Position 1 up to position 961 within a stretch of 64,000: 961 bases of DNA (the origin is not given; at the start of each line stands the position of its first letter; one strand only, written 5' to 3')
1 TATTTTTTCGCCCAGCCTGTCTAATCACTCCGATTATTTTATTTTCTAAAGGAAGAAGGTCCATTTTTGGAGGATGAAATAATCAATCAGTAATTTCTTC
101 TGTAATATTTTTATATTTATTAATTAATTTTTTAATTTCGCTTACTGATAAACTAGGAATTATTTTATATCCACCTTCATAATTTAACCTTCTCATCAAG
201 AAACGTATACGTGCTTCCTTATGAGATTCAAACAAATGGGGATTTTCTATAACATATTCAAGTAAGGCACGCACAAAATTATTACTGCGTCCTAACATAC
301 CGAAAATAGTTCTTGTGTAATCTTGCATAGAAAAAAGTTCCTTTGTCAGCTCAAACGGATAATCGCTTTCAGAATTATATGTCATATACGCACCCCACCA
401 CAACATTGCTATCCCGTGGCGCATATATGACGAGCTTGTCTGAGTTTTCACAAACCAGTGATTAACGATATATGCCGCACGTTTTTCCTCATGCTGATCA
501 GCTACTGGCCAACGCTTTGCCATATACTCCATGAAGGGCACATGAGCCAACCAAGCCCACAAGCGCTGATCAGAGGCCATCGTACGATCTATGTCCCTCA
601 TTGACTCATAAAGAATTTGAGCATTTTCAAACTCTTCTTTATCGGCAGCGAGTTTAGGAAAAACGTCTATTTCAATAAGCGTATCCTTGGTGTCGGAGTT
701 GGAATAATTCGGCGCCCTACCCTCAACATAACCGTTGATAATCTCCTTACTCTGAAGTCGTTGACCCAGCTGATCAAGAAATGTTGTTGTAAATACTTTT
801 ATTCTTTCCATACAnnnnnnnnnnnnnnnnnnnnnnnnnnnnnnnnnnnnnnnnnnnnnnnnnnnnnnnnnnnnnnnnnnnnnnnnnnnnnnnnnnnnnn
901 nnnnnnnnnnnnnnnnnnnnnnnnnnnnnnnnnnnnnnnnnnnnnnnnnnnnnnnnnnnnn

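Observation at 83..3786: Four-gene GHKL-ATPase cassette: a candidate uncharacterised defence system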

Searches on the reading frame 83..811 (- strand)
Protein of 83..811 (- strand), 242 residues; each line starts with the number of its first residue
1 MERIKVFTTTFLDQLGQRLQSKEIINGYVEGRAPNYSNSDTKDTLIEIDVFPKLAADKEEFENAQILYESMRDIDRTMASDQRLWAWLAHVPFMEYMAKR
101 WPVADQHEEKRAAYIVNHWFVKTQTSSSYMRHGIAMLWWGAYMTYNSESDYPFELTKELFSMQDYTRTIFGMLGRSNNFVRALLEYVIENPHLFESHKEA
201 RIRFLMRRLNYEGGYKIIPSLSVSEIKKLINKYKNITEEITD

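Call 3: search_protein_families(library=pfam, proteins=[window:83-811:-], max_evalue=0.01)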
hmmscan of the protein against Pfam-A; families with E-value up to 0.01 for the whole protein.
window:83-811:- (242 aa): 1 family
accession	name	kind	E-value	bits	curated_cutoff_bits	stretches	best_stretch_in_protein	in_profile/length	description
PF19866.4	DUF6339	-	1.7e-49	168.4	23.2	1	60-231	2-174/175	Family of unknown function (DUF6339)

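Call 4: search_protein_families(library=padloc, proteins=[window:83-811:-], max_evalue=0.01)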
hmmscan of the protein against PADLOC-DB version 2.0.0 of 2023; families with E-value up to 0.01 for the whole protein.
window:83-811:- (242 aa): 4 families
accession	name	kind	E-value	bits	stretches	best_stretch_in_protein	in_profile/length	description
PDLC04586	PDC-M33C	-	5.3e-42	142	1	20-235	28-240/247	-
PDLC04584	PDC-M33C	-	1.2e-19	68.8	1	58-232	65-240/250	-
PDLC04585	PDC-M33C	-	1.7e-18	65.3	1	56-231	63-246/346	-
PDLC04587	PDC-M33C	-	2.6e-18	64.4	1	57-227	61-235/312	-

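Call 7: search_protein_families(library=ncbifam, proteins=[window:83-811:-], max_evalue=0.1)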
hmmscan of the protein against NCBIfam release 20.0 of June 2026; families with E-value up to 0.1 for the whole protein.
window:83-811:- (242 aa): 1 family
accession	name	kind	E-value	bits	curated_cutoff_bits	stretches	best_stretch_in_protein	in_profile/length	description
NF006623.1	PRK09191.1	subfamily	0.072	12.8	240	0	155-204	6-55/258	PhyR family response regulator anti-anti-sigma factor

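Call 8: search_protein_families(library=phrogs, proteins=[window:83-811:-], max_evalue=0.1)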
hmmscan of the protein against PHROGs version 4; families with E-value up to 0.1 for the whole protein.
window:83-811:- (242 aa): 0 families

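Call 14: find_homologous_proteins(query=window:83-811:-, max_evalue=0.001)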
Query window:83-811:- (242 aa): 38 proteins with E <= 0.001 among 186 candidates.
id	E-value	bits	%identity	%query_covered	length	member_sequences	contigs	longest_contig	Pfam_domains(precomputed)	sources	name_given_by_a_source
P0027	1.1e-159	547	100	100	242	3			PF19866.5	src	-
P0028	5.7e-126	437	77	100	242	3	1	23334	PF19866.5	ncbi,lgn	-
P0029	1.5e-120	419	74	100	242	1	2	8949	PF19866.5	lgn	-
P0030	6.2e-116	404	71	100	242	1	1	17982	PF19866.5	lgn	-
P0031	2.6e-115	402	71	99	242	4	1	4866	PF19866.5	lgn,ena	-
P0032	2.0e-110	386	69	100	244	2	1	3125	PF19866.5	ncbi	-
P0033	6.5e-109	381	66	100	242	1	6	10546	PF19866.5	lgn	-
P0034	8.9e-107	374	66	100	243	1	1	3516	PF19866.5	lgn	-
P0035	5.5e-105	368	65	100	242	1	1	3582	PF19866.5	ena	-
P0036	5.3e-101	355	61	100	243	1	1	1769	PF19866.5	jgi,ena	-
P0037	4.0e-100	352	77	81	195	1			PF19866.5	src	-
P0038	3.1e-96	339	62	96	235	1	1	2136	PF19866.5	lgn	-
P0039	4.7e-96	339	60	100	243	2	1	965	PF19866.5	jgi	jgi:hypothetical protein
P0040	2.7e-94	333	60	97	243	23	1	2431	PF19866.5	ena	-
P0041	5.3e-92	326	58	95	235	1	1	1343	PF19866.5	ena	-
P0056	6.8e-59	217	45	100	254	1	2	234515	PF19866.5,PF07580.21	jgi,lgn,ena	-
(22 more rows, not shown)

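Call 19: find_encoding_contigs(protein=P0056, flank=10000, max_places=2)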
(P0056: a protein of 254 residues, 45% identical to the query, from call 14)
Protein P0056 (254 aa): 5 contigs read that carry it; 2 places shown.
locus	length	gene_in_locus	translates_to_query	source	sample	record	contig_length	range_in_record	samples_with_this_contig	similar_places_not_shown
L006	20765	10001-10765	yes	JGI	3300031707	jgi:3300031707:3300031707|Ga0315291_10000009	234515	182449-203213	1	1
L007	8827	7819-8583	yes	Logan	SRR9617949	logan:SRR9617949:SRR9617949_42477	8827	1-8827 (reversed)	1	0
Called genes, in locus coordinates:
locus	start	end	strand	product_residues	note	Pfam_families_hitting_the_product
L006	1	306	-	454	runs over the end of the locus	-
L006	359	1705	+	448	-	PF00275:EPSP_synthase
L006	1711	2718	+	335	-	PF00022:Actin (faint), PF06723:MreB_Mbl, PF00012:HSP70, PF14450:FtsA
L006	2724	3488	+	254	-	PF13177:DNA_pol3_delta2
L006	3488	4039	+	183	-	PF01765:RRF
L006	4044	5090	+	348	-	PF02163:Peptidase_M50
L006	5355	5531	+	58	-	PF12728:HTH_17, PF00376:MerR, PF13411:MerR_1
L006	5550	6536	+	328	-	PF00145:DNA_methylase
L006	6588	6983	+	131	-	PF03852:Vsr, PF04480:DUF559 (faint)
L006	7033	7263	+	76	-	-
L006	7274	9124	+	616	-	-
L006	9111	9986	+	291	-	-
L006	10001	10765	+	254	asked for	PF19866:DUF6339, PF07580:Peptidase_M26_C (weak)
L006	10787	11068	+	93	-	-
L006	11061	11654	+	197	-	PF01725:Ham1p_like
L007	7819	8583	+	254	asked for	PF19866:DUF6339, PF07580:Peptidase_M26_C (weak)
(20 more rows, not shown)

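Call 21: find_related_loci(query=A3, collection=metagenome_contigs, flank=8000)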
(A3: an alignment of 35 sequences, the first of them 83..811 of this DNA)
Query A3 (242 aa) in metagenome_contigs; peptide patterns used: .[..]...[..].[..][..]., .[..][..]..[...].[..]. (x = any residue, [..] = any of these).
388 stretches matched a pattern; 287 encode a relative of the query (tblastn E <= 1e-3); the best 80 are kept; 79 distinct loci.
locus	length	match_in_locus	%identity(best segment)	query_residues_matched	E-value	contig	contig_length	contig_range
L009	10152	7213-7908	63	1-232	7e-103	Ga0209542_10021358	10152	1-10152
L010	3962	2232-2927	61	1-232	1e-103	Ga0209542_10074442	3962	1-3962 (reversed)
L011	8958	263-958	61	1-232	8e-103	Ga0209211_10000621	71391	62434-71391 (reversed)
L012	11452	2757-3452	60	1-232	1e-100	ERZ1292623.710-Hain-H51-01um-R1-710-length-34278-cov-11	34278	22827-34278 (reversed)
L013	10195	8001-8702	59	1-234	2e-100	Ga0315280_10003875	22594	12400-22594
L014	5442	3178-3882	60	1-235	1e-99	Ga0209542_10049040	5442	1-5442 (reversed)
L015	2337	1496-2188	58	1-231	7e-101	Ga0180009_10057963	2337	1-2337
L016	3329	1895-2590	57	1-232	2e-94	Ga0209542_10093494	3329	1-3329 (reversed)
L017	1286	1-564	65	54-241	9e-92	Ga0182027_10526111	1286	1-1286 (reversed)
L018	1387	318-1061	48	1-242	8e-78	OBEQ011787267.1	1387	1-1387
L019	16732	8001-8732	44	1-239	2e-70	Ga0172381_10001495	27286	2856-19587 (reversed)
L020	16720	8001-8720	48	1-234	2e-69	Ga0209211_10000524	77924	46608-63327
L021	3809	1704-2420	47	1-233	3e-69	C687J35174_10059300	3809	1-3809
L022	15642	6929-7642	48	1-232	1e-68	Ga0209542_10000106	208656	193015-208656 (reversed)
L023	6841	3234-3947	48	1-232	1e-68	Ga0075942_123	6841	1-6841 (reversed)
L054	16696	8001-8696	61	1-232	3e-102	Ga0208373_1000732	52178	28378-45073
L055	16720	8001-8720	36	1-235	7e-53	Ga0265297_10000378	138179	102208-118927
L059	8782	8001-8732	36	1-239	3e-52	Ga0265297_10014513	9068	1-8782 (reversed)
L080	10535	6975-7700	31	1-240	6e-37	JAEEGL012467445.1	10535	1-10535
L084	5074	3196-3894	33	4-242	2e-36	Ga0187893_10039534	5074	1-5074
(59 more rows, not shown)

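Call 22: find_related_loci(query=A3, collection=viral_contigs, flank=8000)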
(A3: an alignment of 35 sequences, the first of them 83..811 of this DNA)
Query A3 (242 aa) in viral_contigs; peptide patterns used: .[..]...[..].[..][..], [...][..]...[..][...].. (x = any residue, [..] = any of these).
16 stretches matched a pattern, but none encodes a relative of the query by tblastn (E <= 1e-3).

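Call 29: predict_structure(alignment_id=A3)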
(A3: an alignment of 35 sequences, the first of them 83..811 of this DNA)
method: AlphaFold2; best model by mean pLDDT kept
length: 242 residues; sequences in the alignment: 35
mean_pLDDT: 89.8   pTM: 0.86
mean pLDDT of the five models: 89.8, 89.5, 88.8, 88.5, 86.8
residues with pLDDT >= 90: 171; 70-90: 60; 50-70: 11; < 50: 0
segments of 3 or more residues with pLDDT < 50: none
pLDDT, mean of each block of 10 residues (from residue 1): 93 92 94 92 93 94 96 92 96 95 95 94 84 93 92 95 76 73 93 89 86 70 91 90 74
secondary structure, 60 per line:
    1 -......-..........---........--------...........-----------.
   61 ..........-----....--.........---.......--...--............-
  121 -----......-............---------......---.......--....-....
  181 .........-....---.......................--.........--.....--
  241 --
elements in order: E2-7 H9-18 H22-29 E41-48 H60-70 H76-79 H82-90 H94-100 H108-119 H126-131 H133-144 H154-159 H163-169 H172-175 H177-189 H191-194 H198-220 H223-231 H234-238

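Call 52: search_dna_similar(query=window:83-811:-, collection=plasmids, mode=protein, max_evalue=0.001, max_rows=20)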
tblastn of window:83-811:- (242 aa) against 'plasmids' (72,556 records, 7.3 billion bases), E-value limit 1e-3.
Records with a match: 6; places in all: 6; records where one place covers at least 80% of the query: 3.
Best place of each record, by identity: <60% 6.
By first word of the organism name: Priestia 2; Deinococcus 1; Arthrobacter 1; Planococcus 1; Paenarthrobacter 1.
By predicted mobility (MOB-suite, as given by PLSDB): mobilizable 3; non-mobilizable 2; conjugative 1.
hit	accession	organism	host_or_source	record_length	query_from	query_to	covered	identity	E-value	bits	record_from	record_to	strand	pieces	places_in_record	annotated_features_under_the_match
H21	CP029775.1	Deinococcus actinosclerus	mixed culture,wastewater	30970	3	239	98%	26.3%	7e-15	81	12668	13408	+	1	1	hypothetical protein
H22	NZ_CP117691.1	Priestia megaterium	ginseng,Single cell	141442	20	230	87%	25.7%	6e-8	60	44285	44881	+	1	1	DUF6339 family protein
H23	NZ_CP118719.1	Priestia aryabhattai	Pure isolate,Tap water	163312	20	230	87%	25.7%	6e-8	60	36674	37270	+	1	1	DUF6339 family protein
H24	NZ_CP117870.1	Arthrobacter agilis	cell culture,Middle part of the water ...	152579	62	237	73%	28.6%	3e-15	82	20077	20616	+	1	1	DUF6339 family protein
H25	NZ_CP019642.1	Planococcus lenghuensis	whole organism,crude oil-contamination ...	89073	59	233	72%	28.0%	2e-12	74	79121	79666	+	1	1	DUF6339 family protein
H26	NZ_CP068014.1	Paenarthrobacter ureafaciens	cell culture,in the nicotine environment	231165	60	153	39%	34.0%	5e-8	60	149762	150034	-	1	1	DUF6339 family protein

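Call 64: search_protein_families(library=pfam, proteins=[L009:1228-2307:+, L009:2304-3446:+, L009:3449-3931:+, L012:3865-5067:+, L013:3457-4272:+, L013:8950-10080:+, L055:2755-4005:+, L055:1963-2718:+, L059:2469-3731:+, L009:8901-10061:+], max_evalue=0.001)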
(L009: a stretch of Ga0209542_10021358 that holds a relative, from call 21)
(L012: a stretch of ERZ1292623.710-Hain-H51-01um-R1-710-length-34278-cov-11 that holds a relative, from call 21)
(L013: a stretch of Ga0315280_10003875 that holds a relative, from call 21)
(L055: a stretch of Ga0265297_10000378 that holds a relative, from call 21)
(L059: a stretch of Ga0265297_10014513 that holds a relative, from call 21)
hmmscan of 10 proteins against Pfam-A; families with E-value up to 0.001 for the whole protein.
L009:1228-2307:+ (359 aa): 1 family
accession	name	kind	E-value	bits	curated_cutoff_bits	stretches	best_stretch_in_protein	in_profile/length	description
PF00162.24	PGK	-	3.8e-117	391.9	27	2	17-235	1-217/379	Phosphoglycerate kinase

L009:2304-3446:+ (380 aa): 2 families
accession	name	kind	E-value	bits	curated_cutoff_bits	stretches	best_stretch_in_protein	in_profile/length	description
PF01368.27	DHH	-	1.7e-18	67.6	28.1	1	23-173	1-125/125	DHH family, N-terminal domain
PF02272.25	DHHA1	-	9.4e-06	26.5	25.9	1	298-378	18-101/102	DHHA1 domain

L009:3449-3931:+ (160 aa): 0 families

L012:3865-5067:+ (400 aa): 0 families

L013:3457-4272:+ (271 aa): 1 family
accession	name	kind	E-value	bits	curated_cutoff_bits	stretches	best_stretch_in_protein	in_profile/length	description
PF00565.23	SNase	-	1.7e-27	96.4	21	1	89-194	1-106/107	Staphylococcal nuclease homologue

L013:8950-10080:+ (376 aa): 2 families
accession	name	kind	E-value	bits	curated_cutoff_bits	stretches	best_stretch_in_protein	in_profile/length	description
PF13365.12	Trypsin_2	-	4.3e-25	89.6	27.6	1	105-238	1-144/144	Trypsin-like peptidase domain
PF00089.32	Trypsin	-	1.9e-09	38.1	20.6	1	106-242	28-198/220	Trypsin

L055:2755-4005:+ (416 aa): 1 family
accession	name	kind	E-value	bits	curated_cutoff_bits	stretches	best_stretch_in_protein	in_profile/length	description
PF13263.12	PHP_C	-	6e-05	22.9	21.3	1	207-243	19-54/56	PHP-associated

L055:1963-2718:+ (251 aa): 4 families
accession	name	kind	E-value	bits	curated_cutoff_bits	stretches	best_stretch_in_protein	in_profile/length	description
PF12804.13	NTP_transf_3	-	8.5e-18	65.5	27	1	8-130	2-120/160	MobA-like NTP transferase domain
PF00483.29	NTP_transferase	-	1.5e-11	44.8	21.2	1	8-220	3-214/245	Nucleotidyl transferase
PF01128.25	IspD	-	5.6e-08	33.3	27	1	7-131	3-128/221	2-C-methyl-D-erythritol 4-phosphate cytidylyltransferase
PF02348.25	CTP_transf_3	-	4.5e-05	23.8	22.6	1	7-135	2-127/217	Cytidylyltransferase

L059:2469-3731:+ (420 aa): 0 families

L009:8901-10061:+ (386 aa): 4 families
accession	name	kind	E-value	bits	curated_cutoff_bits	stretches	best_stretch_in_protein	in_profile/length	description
PF01996.21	F420_ligase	-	2.3e-10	40.8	25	1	27-183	2-137/218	F420-0:Gamma-glutamyl ligase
PF13673.13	Acetyltransf_10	-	3.3e-10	40.5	23.6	1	276-371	19-113/128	Acetyltransferase (GNAT) domain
PF00583.31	Acetyltransf_1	-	8.6e-10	39.4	20.7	1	274-365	17-116/116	Acetyltransferase (GNAT) family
PF13508.13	Acetyltransf_7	-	5e-09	36.9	27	1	285-366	2-83/84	Acetyltransferase (GNAT) domain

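Call 72: search_protein_families(library=padloc, proteins=[L080:4148-6127:+, L084:506-2371:+], max_evalue=1)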
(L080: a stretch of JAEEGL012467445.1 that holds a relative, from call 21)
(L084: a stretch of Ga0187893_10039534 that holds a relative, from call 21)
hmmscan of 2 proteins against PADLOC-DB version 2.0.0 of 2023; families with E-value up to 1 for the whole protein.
L080:4148-6127:+ (660 aa): 1 family
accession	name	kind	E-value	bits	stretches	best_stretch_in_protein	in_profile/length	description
PDLC04582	PDC-M33A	-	3.3e-87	291.6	1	7-658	3-625/627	-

L084:506-2371:+ (622 aa): 1 family
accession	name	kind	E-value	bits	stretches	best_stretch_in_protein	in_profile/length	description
PDLC04582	PDC-M33A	-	1.6e-142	474.3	1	3-620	2-625/627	-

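Call 85: search_protein_representatives(alignment_id=A3)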
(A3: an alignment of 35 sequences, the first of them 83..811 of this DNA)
Query: 35 sequences, 242 profile positions. Proteins with E-value up to 0.001 (for the whole library): 1785; up to 1e-10: 1185; up to 1e-30: 197. The best 150 are listed.
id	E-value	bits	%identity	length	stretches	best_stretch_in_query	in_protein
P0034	4.7e-115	399.4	-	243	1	1-241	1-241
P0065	1.9e-87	309.0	-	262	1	3-239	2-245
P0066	4.8e-83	294.6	-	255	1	2-241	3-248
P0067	2.7e-82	292.1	-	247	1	3-241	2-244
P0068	2.1e-77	276.1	-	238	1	4-237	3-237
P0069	1.3e-76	273.6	-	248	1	1-241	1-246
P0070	2.3e-76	272.7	-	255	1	1-240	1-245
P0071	1.6e-74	266.7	-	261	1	1-239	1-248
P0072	3.0e-72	259.2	-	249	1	1-239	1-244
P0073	9.3e-72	257.6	-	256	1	4-240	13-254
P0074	2.5e-71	256.2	-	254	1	2-241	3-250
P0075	2.4e-70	253.0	-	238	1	1-235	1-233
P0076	1.3e-69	250.6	-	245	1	3-238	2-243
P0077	1.7e-69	250.3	-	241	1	3-241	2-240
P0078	2.3e-67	243.3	-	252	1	5-241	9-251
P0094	1.1e-49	185.4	-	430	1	3-238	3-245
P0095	3.1e-49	183.9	-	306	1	3-236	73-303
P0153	2.6e-36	141.6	-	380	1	4-240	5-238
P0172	3.9e-35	137.7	-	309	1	3-236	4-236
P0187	2.8e-34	134.9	-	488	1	1-241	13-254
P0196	1.3e-33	132.8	-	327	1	36-239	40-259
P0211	5.8e-33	130.6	-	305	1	5-175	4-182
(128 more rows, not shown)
